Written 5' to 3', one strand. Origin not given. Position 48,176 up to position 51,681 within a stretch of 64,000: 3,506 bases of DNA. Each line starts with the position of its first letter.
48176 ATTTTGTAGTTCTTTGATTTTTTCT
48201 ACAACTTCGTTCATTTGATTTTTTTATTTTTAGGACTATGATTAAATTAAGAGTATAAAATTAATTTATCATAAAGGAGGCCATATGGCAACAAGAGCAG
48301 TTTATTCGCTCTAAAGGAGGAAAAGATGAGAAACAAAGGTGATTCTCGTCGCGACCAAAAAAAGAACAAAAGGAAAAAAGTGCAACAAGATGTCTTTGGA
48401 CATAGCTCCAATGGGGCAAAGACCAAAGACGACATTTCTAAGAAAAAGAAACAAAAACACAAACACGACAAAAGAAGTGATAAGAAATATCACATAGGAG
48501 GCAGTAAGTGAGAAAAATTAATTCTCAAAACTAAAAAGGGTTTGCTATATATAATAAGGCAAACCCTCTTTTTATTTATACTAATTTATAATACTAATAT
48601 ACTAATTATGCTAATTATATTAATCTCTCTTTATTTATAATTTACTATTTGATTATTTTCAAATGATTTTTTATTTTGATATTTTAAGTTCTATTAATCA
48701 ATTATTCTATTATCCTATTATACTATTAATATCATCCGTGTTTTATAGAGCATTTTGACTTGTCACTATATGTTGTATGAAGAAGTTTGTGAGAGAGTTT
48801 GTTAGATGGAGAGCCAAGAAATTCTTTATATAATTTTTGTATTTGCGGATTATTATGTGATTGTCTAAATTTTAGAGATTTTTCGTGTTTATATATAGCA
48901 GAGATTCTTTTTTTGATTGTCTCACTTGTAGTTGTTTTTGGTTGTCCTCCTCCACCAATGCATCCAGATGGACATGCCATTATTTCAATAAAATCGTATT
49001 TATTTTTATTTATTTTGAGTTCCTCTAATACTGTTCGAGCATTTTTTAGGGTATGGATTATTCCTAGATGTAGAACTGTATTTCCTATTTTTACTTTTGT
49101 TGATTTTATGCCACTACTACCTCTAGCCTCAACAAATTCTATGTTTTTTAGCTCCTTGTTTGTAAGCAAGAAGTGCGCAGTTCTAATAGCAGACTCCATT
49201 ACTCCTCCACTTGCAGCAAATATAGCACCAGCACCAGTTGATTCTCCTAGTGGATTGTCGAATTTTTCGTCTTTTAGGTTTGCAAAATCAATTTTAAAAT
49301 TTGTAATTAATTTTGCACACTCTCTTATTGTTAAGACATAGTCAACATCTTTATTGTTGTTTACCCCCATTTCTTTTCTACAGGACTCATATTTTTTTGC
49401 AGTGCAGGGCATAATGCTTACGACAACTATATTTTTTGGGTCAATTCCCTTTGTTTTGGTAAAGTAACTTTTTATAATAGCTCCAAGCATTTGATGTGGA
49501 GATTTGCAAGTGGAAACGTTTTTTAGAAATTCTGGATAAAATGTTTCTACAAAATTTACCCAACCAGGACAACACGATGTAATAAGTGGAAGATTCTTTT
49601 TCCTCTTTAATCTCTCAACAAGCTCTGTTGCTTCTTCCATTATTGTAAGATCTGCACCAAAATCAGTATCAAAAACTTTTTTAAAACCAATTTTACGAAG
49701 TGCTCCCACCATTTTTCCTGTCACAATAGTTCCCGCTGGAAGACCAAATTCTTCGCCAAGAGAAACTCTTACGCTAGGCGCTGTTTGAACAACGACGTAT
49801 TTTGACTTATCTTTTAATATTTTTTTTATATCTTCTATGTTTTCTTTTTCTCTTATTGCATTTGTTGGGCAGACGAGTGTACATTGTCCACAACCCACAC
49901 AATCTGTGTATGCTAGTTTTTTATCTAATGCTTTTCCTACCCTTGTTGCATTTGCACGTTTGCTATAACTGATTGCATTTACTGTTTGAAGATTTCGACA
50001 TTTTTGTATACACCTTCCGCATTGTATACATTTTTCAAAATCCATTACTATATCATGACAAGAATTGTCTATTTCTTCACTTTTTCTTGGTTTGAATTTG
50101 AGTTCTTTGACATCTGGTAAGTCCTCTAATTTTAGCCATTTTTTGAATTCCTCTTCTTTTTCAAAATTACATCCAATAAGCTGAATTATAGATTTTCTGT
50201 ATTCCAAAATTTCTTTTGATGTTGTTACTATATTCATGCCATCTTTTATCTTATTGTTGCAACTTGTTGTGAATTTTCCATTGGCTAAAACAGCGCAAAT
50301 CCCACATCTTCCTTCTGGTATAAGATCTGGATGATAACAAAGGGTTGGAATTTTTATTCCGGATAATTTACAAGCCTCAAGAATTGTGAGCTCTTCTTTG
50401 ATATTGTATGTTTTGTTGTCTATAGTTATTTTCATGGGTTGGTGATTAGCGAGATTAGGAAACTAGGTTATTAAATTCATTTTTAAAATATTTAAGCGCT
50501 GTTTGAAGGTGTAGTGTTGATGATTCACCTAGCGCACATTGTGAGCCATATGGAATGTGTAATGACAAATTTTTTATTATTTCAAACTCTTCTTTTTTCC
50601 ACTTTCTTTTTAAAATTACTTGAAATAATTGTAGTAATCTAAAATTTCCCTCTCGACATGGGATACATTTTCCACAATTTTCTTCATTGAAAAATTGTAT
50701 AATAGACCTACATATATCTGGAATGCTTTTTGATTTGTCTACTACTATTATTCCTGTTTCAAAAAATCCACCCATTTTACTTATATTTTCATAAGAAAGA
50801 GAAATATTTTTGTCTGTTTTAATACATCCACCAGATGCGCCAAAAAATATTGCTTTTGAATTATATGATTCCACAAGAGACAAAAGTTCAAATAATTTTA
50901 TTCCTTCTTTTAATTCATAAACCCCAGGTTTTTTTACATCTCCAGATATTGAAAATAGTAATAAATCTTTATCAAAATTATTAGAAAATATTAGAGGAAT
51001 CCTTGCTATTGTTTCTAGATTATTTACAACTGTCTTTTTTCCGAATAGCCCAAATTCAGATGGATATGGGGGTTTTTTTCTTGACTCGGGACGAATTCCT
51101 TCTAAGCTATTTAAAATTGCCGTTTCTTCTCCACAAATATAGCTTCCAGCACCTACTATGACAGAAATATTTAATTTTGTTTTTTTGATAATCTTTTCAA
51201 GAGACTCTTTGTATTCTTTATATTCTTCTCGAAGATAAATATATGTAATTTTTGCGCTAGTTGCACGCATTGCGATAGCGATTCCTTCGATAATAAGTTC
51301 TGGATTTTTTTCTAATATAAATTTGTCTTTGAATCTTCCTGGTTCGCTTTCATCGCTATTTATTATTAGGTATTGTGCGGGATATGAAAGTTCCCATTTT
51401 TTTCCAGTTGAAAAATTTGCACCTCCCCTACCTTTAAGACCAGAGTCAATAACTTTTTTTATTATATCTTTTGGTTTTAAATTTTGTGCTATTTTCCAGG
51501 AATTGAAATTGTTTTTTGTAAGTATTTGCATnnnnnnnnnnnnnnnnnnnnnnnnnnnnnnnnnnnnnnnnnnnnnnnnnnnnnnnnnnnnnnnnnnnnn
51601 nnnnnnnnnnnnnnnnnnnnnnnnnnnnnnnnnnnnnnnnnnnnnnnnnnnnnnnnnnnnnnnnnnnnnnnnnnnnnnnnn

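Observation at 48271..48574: Self-contained unit: uORF, then a 61-aa hyper-basic protein, then a terminator, with the uORF stop inside the main SD.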

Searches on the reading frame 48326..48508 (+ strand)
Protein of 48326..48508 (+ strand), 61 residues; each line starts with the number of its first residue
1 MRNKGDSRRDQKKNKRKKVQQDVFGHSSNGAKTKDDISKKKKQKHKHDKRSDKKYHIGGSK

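Call 8: search_protein_families(library=pfam, proteins=[window:48326-48508:+], max_evalue=1)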
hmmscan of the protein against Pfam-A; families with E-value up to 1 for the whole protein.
seq(61 aa): 0 families

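Call 9: find_homologous_proteins(query=window:48326-48508:+, max_evalue=0.01)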
Query seq(61 aa) (61 aa): 2 proteins with E <= 0.01 among 2 candidates.
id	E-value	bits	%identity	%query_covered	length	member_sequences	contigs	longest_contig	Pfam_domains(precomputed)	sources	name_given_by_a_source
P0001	6.0e-22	94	87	100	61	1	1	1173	-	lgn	-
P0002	4.4e-19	85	82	100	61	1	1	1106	-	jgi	-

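Call 12: find_encoding_contigs(protein=P0001, flank=10000)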
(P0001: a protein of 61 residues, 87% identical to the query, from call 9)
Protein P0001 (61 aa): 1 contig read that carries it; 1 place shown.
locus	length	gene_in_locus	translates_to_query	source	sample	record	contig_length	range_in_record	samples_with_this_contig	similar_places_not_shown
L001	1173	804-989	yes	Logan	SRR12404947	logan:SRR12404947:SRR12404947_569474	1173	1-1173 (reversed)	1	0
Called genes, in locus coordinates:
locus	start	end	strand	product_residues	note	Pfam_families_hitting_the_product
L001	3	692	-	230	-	?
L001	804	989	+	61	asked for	-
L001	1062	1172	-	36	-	?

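Call 13: find_encoding_contigs(protein=P0002, flank=10000)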
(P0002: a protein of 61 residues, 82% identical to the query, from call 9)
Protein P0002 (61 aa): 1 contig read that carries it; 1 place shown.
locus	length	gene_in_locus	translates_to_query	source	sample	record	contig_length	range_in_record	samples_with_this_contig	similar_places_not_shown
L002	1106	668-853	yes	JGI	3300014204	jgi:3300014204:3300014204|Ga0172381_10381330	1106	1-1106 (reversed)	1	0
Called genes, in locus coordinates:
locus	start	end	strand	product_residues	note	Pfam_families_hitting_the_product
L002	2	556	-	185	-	?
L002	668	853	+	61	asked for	-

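Call 14: find_encoding_contigs(protein=window:48326-48508:+, flank=10000)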
Protein seq(61 aa) (61 aa): no gene with exactly this product is on record in the collection.

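Call 19: search_protein_representatives(protein=window:48326-48508:+)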
Query: 61 residues. Proteins with E-value up to 0.001 (for the whole library): 1; up to 1e-10: 1; up to 1e-30: 0. The best 1 are listed.
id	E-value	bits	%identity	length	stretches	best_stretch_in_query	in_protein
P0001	1.9e-22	94.3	87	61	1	1-61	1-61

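Call 25: find_related_loci(query=A2, collection=metagenome_contigs, flank=3000)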
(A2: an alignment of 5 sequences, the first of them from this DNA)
Query A2 (61 aa) in metagenome_contigs; peptide patterns used: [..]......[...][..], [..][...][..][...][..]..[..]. (x = any residue, [..] = any of these).
299 stretches matched a pattern; 2 encode a relative of the query (tblastn E <= 1e-3); 2 distinct loci.
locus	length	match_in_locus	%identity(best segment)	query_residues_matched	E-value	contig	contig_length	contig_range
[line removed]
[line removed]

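Call 26: find_homologous_proteins(query=A2, max_evalue=1)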
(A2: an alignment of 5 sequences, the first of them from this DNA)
Query A2 (5 sequences) (61 aa, profile of the alignment): 6 proteins with E <= 1 among 125 candidates.
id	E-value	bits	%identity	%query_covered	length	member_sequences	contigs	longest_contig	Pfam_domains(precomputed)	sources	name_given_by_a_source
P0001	8.5e-28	114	87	100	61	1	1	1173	-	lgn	-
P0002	1.6e-27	113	82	100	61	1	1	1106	-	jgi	-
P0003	1.2e-17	82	54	92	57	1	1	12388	-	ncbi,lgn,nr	ncbi:MAG: hypothetical protein PHH83_02800 [Patescibacteria group bacterium]|nr:hypothetical protein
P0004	4.2e-14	70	49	80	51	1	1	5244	-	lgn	-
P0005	1.8e-9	56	47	97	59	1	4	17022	-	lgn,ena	-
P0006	4.5e-5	42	43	61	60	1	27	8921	-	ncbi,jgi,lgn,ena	jgi:hypothetical protein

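Call 28: find_encoding_contigs(protein=P0004, flank=3000)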
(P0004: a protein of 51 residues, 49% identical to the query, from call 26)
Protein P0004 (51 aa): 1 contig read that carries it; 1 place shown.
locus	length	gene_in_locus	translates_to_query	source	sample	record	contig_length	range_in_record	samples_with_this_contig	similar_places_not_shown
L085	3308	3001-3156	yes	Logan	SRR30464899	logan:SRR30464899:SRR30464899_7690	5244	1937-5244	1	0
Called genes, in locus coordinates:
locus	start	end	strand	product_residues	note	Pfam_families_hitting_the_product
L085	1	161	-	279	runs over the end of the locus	PF00753:Lactamase_B, PF23023:Anti-Pycsar_Apyc1 (faint), PF12706:Lactamase_B_2 (weak)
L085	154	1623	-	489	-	PF13567:DUF4131, PF03772:Competence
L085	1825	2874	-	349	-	PF03462:PCRF, PF00472:RF-1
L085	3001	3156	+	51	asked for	-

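Call 29: find_encoding_contigs(protein=P0005, flank=3000)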
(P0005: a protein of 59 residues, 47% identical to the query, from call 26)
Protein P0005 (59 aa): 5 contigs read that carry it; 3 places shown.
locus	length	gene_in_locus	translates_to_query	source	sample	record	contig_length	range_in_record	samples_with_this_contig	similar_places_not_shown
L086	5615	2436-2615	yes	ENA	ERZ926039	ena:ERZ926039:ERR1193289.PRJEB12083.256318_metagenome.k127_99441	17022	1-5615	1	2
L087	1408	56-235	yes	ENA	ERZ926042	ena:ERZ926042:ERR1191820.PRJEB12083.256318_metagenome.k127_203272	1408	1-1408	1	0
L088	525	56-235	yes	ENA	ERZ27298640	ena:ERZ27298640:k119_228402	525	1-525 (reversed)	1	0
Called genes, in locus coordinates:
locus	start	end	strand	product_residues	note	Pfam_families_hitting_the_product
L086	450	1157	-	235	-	PF13489:Methyltransf_23, PF08241:Methyltransf_11, PF08242:Methyltransf_12, PF13649:Methyltransf_25, PF13847:Methyltransf_31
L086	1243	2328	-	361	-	PF03462:PCRF, PF00472:RF-1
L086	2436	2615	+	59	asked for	-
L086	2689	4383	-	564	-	PF13510:Fer2_4, PF13237:Fer4_10 (faint), PF12838:Fer4_7 (weak), PF13187:Fer4_9 (weak), PF14697:Fer4_21, PF00037:Fer4 (weak), PF02906:Fe_hyd_lg_C, PF02256:Fe_hyd_SSU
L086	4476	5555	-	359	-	PF01512:Complex1_51K, PF10589:NADH_4Fe-4S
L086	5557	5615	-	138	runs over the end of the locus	PF01257:2Fe-2S_thioredx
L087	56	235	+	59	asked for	-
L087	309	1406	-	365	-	?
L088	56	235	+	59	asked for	-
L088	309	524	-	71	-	?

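Call 30: find_encoding_contigs(protein=P0006, flank=3000)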
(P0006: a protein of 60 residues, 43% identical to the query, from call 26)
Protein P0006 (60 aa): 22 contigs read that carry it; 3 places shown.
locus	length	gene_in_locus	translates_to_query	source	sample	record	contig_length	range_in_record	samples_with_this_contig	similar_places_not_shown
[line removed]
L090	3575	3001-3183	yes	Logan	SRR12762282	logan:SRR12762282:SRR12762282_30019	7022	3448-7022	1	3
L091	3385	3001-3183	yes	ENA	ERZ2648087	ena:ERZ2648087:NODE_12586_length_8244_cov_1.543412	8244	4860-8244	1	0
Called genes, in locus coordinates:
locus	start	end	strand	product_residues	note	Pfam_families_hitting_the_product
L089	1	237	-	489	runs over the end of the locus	PF13567:DUF4131, PF03772:Competence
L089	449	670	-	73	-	PF01541:GIY-YIG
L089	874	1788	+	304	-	-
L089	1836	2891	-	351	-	PF03462:PCRF, PF00472:RF-1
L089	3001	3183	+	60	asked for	-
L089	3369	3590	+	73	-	-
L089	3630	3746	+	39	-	?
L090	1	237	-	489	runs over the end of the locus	PF13567:DUF4131, PF03772:Competence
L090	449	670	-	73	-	PF01541:GIY-YIG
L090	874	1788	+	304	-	-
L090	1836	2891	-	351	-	PF03462:PCRF, PF00472:RF-1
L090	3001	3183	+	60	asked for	-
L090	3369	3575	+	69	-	?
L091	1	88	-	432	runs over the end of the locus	PF13567:DUF4131, PF03772:Competence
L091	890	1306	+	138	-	-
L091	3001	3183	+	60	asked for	-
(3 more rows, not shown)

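Call 31: find_encoding_contigs(protein=P0003, flank=3000)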
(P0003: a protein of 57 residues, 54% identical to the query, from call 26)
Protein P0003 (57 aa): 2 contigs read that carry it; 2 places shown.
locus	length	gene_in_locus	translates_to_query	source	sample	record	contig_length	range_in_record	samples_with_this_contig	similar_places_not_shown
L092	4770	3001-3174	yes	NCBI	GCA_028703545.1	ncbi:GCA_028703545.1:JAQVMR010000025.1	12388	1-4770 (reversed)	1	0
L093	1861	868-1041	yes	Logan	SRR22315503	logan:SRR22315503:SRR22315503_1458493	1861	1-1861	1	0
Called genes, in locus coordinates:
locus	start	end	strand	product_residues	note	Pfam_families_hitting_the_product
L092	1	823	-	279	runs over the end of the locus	PF03772:Competence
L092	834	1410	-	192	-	PF13567:DUF4131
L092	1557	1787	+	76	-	-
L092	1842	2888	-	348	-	PF03462:PCRF, PF00472:RF-1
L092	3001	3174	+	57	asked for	-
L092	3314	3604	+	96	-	-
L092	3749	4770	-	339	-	PF02906:Fe_hyd_lg_C, PF02256:Fe_hyd_SSU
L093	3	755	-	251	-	?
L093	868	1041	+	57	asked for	-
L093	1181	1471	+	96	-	-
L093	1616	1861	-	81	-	?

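Call 46: search_solved_structures(query=A5, max_evalue=10, show_alignments=3)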
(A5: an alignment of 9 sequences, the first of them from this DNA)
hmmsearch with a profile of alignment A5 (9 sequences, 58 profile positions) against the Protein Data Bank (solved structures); distinct sequences matched with E-value up to 10: 0.

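Call 47: search_protein_families(library=ncbifam, alignment_id=A5, max_evalue=10)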
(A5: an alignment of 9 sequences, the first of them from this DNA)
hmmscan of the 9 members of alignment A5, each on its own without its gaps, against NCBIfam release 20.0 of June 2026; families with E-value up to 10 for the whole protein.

A. member 1, seq(61 aa): 0 families

B. families by the number of members that match (of 9 scanned): 0 families

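Call 59: predict_structure(alignment_id=A6)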
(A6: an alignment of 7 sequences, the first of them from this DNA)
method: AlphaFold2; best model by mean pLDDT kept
length: 61 residues; sequences in the alignment: 7
mean_pLDDT: 59.8   pTM: 0.15
mean pLDDT of the five models: 59.8, 58.5, 58.0, 57.5, 55.2
residues with pLDDT >= 90: 0; 70-90: 6; 50-70: 53; < 50: 2
segments of 3 or more residues with pLDDT < 50: none
pLDDT, mean of each block of 10 residues (from residue 1): 55 59 56 60 71 60 44
secondary structure, 60 per line:
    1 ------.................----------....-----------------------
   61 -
elements in order: H7-23 H34-37

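Call 87: search_protein_families(library=phrogs, alignment_id=A5, max_evalue=1)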
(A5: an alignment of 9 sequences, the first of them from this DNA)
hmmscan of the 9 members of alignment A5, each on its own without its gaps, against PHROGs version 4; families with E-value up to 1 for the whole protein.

A. member 1, seq(61 aa): 2 families
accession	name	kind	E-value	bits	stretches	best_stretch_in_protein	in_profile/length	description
phrog_10638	-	unknown function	0.064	14.3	1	14-51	131-168/173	-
phrog_9099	-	unknown function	0.61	11.3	1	7-49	5-46/117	-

B. families by the number of members that match (of 9 scanned): 4 families
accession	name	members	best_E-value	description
phrog_18389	-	2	0.034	-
phrog_10638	-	1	0.064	-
phrog_26037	-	1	0.57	-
phrog_9099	-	1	0.61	-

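Call 88: search_protein_families(library=pfam, alignment_id=A5, max_evalue=10)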
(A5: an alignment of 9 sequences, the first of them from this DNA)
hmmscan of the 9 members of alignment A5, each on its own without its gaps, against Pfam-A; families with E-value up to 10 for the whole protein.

A. member 1, seq(61 aa): 1 family
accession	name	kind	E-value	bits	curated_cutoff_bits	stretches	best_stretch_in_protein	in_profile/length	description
PF14038.11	YqzE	-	6.1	7.5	27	1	8-25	27-44/54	YqzE-like protein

B. families by the number of members that match (of 9 scanned): 4 families
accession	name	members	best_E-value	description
PF22052.2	DUF6937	2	0.13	Domain of unknown function (DUF6937)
PF16165.10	Ferlin_C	1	0.12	Ferlin C-terminus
PF14138.11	COX16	1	3.2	Cytochrome c oxidase assembly protein COX16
PF14038.11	YqzE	1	6.1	YqzE-like protein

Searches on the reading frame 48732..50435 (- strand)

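Call 8: search_protein_families(library=pfam, proteins=[window:48732-50435:-], max_evalue=1)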
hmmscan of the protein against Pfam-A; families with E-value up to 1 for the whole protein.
window:48732-50435:- (567 aa): 19 families
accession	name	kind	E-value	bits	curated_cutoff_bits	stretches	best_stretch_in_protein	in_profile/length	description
PF02906.19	Fe_hyd_lg_C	-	1.4e-100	336.4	22.1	1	212-496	1-245/245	Iron only hydrogenase large subunit, C-terminal domain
PF02256.22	Fe_hyd_SSU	-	3.5e-21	75.4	24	1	505-559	2-56/56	Iron hydrogenase small subunit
PF13510.11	Fer2_4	-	5.3e-11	42.9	22.8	1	2-73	5-81/82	2Fe-2S iron-sulfur cluster binding domain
PF14697.11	Fer4_21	-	3.8e-10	40.2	35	1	132-195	4-58/59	4Fe-4S dicluster domain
PF12838.12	Fer4_7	-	3.2e-09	37.6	27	1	135-193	1-52/52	4Fe-4S dicluster domain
PF00037.32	Fer4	-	1e-08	35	21.1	2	177-195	6-24/24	4Fe-4S binding domain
PF13187.11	Fer4_9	-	2.9e-08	34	27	1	135-194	1-52/52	4Fe-4S dicluster domain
PF13237.11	Fer4_10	-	4.7e-08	33.3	25.5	2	176-201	6-33/53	4Fe-4S dicluster domain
PF13183.11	Fer4_8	-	4.6e-07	30.7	27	1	133-192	2-67/68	4Fe-4S dicluster domain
PF13534.11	Fer4_17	-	5e-07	30.6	22.2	1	135-192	1-59/61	4Fe-4S dicluster domain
PF13484.11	Fer4_16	-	9.7e-07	29.9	30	2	179-209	2-32/66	4Fe-4S double cluster binding domain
PF25160.1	LdpA_Fe-S-bd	-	0.00013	22.1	27.6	2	175-197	24-46/49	LdpA Fe-S cluster-binding domain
PF12797.12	Fer4_2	-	0.00031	21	24.5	2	129-146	3-20/22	4Fe-4S binding domain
PF17179.9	Fer4_22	-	0.00038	21.7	27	1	176-191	78-93/95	4Fe-4S dicluster domain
PF12837.12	Fer4_6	-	0.00089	19.5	25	2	179-194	9-24/24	4Fe-4S binding domain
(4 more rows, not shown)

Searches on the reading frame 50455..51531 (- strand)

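Call 71: search_protein_families(library=pfam, proteins=[window:50455-51531:-], max_evalue=0.00001)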
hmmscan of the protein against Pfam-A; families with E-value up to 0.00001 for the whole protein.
window:50455-51531:- (358 aa): 2 families
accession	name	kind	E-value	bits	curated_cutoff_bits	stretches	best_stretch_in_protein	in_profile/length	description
PF01512.22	Complex1_51K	-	1.5e-39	135.7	31.2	1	29-179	3-149/150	Nuo51 FMN-binding domain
PF10589.14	NADH_4Fe-4S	-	1e-20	73.8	23.5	1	272-354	1-83/85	NADH-ubiquinone oxidoreductase-F iron-sulfur binding region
